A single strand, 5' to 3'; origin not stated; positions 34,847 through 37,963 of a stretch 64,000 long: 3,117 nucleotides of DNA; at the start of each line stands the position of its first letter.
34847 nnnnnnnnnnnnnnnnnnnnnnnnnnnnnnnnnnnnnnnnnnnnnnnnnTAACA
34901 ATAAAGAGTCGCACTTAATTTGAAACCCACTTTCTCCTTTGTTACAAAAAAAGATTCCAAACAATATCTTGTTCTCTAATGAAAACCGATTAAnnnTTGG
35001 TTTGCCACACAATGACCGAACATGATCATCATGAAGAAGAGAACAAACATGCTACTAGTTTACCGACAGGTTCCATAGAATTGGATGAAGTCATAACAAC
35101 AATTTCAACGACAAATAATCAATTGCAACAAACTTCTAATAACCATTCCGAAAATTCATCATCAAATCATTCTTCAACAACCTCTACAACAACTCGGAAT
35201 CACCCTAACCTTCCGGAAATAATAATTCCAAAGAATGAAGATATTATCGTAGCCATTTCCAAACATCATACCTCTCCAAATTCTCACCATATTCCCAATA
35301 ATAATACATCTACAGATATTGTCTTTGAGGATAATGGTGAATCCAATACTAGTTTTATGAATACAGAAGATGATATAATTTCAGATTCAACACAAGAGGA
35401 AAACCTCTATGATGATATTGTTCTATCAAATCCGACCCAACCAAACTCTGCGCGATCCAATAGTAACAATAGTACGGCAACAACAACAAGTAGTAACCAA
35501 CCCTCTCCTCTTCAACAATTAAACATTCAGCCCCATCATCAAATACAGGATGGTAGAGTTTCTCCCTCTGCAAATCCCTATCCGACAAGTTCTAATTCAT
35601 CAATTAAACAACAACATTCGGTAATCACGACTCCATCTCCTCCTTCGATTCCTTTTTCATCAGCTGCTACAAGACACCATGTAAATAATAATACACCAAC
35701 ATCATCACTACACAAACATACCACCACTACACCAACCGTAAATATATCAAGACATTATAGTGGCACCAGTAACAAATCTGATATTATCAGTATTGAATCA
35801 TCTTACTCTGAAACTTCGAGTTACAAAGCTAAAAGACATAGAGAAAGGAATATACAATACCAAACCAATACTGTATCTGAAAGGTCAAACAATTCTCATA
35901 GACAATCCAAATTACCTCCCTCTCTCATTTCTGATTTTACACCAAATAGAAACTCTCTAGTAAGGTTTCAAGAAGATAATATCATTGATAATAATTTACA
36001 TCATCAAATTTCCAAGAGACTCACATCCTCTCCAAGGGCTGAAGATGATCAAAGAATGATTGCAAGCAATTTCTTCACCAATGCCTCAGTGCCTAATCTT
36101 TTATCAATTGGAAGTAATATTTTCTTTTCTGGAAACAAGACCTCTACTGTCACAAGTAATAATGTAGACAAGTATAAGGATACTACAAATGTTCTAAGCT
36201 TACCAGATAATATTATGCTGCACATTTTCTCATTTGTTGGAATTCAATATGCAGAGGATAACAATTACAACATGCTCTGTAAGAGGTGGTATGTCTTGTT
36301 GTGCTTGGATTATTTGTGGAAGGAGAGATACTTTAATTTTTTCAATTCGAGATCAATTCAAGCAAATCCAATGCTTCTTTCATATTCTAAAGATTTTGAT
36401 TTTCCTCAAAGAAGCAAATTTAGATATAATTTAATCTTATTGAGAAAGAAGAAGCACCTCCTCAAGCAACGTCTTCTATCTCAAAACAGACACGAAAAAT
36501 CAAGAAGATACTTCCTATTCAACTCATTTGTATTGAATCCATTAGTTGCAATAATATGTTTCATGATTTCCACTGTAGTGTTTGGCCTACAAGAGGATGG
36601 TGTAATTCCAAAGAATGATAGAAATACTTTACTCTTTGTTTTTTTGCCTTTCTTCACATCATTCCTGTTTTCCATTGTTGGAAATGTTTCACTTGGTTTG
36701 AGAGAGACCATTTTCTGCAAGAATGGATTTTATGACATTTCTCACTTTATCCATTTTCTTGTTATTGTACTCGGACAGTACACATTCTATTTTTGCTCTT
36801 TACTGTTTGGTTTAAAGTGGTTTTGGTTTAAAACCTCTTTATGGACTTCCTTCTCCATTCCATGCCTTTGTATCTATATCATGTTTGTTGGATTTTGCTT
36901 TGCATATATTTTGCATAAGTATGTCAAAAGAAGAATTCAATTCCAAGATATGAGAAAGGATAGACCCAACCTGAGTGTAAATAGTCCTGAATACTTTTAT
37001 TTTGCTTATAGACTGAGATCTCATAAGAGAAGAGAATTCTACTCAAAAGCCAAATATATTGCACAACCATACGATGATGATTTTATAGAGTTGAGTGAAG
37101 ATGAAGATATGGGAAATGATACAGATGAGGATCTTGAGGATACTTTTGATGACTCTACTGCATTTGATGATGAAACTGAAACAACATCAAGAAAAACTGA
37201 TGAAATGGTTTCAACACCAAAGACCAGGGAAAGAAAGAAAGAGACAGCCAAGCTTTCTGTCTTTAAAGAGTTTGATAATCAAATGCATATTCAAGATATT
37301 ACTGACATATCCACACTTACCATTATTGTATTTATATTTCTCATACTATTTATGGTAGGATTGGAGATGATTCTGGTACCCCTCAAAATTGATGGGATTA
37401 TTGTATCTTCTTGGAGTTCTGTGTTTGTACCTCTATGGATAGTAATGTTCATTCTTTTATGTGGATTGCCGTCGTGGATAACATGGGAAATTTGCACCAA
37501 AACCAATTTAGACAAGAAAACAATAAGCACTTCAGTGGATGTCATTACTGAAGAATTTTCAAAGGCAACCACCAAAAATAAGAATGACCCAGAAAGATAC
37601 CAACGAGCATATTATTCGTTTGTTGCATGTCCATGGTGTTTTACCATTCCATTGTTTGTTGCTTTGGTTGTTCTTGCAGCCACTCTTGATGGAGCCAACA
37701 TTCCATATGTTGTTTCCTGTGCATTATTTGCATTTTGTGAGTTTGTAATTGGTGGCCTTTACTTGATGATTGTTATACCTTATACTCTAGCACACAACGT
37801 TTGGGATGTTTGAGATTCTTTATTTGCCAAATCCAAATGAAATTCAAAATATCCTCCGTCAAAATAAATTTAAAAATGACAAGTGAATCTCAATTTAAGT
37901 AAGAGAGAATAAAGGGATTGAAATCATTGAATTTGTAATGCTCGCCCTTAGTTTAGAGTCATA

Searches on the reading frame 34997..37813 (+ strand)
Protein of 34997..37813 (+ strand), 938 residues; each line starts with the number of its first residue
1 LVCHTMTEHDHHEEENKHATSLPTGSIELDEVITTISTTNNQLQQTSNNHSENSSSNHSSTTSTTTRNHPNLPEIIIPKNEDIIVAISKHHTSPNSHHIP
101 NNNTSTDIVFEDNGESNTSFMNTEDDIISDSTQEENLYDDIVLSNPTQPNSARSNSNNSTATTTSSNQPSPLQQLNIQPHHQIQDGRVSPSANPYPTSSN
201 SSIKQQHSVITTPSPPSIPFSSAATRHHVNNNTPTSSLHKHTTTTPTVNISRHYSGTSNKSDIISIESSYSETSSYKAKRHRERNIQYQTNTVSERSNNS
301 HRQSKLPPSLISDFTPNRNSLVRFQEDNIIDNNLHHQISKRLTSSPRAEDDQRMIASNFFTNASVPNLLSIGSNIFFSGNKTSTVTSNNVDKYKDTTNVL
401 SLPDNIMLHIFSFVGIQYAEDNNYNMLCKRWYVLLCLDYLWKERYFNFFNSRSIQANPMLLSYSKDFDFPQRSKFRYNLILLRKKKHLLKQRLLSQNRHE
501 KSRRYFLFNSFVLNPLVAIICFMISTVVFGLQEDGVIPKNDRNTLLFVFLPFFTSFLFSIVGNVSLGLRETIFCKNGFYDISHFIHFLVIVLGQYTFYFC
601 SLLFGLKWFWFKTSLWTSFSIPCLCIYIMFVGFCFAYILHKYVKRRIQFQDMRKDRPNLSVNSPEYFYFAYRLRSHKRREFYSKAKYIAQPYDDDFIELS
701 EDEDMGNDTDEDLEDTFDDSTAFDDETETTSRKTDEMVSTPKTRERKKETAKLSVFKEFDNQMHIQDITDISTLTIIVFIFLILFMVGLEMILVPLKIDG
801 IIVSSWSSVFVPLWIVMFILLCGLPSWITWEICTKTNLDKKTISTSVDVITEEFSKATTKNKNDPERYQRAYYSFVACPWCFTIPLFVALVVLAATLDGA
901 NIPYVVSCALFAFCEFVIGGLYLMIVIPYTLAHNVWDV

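Call 5: search_protein_families(library=pfam, proteins=[window:34997-37813:+], max_evalue=10)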
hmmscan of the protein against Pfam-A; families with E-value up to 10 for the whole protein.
window:34997-37813:+ (938 aa): 3 families
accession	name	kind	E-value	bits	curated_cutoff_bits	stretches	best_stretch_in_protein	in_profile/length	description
PF12937.12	F-box-like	-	2.4e-05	24.4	24.3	1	400-446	2-46/47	F-box-like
PF10269.14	Tmemb_185A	-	0.00084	19.6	23.1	2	772-909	122-247/252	Transmembrane Fragile-X-F protein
PF17247.7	DUF5316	-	0.55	10.5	28.7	1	338-377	33-72/74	Family of unknown function (DUF5316)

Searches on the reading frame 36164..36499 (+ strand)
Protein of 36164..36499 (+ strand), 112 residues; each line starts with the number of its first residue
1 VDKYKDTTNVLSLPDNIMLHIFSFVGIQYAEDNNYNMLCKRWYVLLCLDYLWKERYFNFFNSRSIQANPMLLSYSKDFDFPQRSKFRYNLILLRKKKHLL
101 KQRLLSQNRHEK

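Call 22: search_protein_families(library=pfam, proteins=[window:36164-36499:+], max_evalue=10)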
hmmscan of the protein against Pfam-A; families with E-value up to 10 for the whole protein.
window:36164-36499:+ (112 aa): 2 families
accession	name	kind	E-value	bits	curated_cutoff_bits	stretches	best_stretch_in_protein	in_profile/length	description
PF12937.12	F-box-like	-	3.3e-06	27.2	24.3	1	11-57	2-46/47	F-box-like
PF00646.38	F-box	-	0.0022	18.3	20.5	1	11-27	2-18/43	F-box domain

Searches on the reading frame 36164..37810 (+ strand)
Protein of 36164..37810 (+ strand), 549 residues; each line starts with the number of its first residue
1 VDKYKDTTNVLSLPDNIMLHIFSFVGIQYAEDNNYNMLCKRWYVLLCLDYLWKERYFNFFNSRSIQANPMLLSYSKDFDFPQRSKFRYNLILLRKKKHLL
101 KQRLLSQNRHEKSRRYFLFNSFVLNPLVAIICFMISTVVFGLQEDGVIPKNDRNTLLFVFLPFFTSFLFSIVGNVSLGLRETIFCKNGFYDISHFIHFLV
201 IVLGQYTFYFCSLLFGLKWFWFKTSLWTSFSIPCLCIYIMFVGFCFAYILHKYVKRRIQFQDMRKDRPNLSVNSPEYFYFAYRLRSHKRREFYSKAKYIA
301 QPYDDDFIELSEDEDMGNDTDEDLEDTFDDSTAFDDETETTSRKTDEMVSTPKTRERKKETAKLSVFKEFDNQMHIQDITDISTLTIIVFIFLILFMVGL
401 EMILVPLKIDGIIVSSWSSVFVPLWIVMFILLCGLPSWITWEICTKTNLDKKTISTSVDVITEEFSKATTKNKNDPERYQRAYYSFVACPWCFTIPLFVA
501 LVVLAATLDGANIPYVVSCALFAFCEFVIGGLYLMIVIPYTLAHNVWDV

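Call 9: find_homologous_proteins(query=window:36164-37810:+)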
Query window:36164-37810:+ (549 aa): 3 proteins with E <= 0.001 among 5532 candidates.
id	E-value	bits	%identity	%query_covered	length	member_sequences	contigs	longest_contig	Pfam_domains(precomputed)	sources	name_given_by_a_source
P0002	0.0e+0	1263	100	100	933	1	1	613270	PF12937.13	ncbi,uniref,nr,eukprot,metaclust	ncbi:hypothetical protein NAEGRDRAFT_78867 [Naegleria gruberi]|uniref:F-box domain-containing protei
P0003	6.1e-251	852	67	98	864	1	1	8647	PF12937.13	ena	-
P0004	6.6e-169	581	51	93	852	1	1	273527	-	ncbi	ncbi:hypothetical protein ABK040_008157 [Willaertia magna]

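Call 22: search_protein_families(library=pfam, proteins=[window:36479-37810:+, P0003, P0004], max_evalue=10)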
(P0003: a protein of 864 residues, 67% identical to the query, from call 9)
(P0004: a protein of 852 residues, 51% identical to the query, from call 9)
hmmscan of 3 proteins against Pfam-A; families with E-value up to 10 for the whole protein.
window:36479-37810:+ (444 aa): 3 families
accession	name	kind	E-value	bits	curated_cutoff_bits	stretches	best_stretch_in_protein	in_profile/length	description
PF10269.14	Tmemb_185A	-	6.1e-06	26.6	23.1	2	288-415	132-247/252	Transmembrane Fragile-X-F protein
PF09402.16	MSC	-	0.11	12.3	29.7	1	308-380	213-282/337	Man1-Src1p-C-terminal domain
PF23297.2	ACP_SdgA_C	-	0.18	12.3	27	1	336-369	59-92/95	Highly reducing polyketide synthase sdgA, C-terminal ACP domain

P0003 (864 aa): 6 families
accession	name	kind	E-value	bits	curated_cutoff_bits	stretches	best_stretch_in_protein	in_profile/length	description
PF12937.12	F-box-like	-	1.7e-05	25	24.3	1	326-371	3-46/47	F-box-like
PF10269.14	Tmemb_185A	-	0.0005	20.3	23.1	2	695-835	116-247/252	Transmembrane Fragile-X-F protein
PF21552.3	TFC3_eWH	-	0.079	13.5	27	1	757-799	32-75/91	Transcription factor tau 138 kDa subunit, extended winged helix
PF00646.38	F-box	-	0.2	12.1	20.5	1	326-367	3-42/43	F-box domain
PF13727.12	CoA_binding_3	-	3.7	8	25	1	694-798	15-110/175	CoA-binding domain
PF14362.11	DUF4407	-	4.7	6.8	31.3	1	695-727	250-282/297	Domain of unknown function (DUF4407)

P0004 (852 aa): 4 families
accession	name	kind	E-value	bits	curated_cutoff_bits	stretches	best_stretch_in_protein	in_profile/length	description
PF12937.12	F-box-like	-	5.7e-05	23.2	24.3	1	344-390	2-46/47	F-box-like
PF10269.14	Tmemb_185A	-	0.00047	20.4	23.1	1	750-786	1-37/252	Transmembrane Fragile-X-F protein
PF09323.15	DUF1980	-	0.037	14.9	25.9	1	738-844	4-104/110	DUF1980 N-terminal domain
PF00646.38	F-box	-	0.12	12.8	20.5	0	343-361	1-19/43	F-box domain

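Call 52: predict_structure(alignment_id=A6)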
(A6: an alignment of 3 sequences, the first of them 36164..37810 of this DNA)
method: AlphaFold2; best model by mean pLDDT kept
length: 549 residues; sequences in the alignment: 3
mean_pLDDT: 42.8   pTM: 0.29
mean pLDDT of the five models: 42.8, 41.2, 40.7, 40.0, 39.3
residues with pLDDT >= 90: 0; 70-90: 5; 50-70: 105; < 50: 439
segments of 3 or more residues with pLDDT < 50: 1-114, 116-122, 141-168, 173-223, 225-228, 289-364, 381-383, 401-425, 427-549
pLDDT, mean of each block of 10 residues (from residue 1): 32 37 41 39 44 43 40 34 40 47 41 46 51 50 43 44 49 48 36 43 47 44 46 52 54 59 69 63 59 33 28 28 27 23 23 30 54 58 51 52 45 43 48 47 38 32 34 39 38 45 43 40 44 40 32
secondary structure, 60 per line:
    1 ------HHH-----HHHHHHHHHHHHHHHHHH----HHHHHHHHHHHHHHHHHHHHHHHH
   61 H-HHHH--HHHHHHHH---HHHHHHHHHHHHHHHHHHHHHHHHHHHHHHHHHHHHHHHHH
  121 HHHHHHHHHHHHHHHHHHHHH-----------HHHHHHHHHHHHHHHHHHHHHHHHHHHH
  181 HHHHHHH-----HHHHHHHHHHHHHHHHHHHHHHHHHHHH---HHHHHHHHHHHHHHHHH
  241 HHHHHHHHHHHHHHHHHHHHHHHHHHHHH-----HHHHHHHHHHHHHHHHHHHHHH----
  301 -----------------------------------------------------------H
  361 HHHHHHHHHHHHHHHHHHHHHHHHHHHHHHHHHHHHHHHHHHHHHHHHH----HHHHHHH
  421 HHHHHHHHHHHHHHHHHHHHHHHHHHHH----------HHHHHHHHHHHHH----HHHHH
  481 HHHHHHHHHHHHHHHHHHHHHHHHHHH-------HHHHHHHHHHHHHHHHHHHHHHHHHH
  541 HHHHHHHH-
elements in order: H15-32 H37-61 H63-66 H69-76 H80-141 H153-187 H193-220 H224-269 H275-296 H360-409 H414-448 H459-471 H476-507 H515-548

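Call 66: find_encoding_contigs(protein=P0004, flank=10000, max_places=2)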
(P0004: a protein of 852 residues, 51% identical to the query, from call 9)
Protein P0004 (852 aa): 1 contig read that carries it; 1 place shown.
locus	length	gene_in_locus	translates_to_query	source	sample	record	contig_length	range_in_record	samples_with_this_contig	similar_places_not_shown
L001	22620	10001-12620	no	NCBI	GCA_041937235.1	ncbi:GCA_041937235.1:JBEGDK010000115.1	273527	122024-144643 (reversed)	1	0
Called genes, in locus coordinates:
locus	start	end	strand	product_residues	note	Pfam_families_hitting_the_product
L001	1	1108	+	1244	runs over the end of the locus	PF26725:TPR_INTS8_3, PF25756:TPR_INTS8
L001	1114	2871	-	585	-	-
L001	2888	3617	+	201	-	PF00025:Arf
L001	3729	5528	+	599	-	-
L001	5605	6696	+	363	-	-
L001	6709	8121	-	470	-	-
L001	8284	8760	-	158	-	-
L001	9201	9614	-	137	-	-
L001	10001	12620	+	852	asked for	-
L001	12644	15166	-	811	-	PF22916:UTP25_NTPase-like, PF06862:Utp25_C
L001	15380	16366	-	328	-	PF00536:SAM_1, PF07647:SAM_2 (weak)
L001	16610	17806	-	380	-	-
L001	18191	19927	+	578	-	PF01494:FAD_binding_3, PF04820:Trp_halogenase (faint), PF01266:DAO (weak), PF08491:SE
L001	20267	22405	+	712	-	PF07714:PK_Tyr_Ser-Thr, PF00069:Pkinase, PF07714:PK_Tyr_Ser-Thr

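Call 84: find_related_loci(query=A6, collection=metagenome_contigs, flank=3000)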
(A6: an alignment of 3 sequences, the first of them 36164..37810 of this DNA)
Query A6 (549 aa) in metagenome_contigs; peptide patterns used: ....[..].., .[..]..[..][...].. (x = any residue, [..] = any of these).
381 stretches matched a pattern, but none encodes a relative of the query by tblastn (E <= 1e-3).
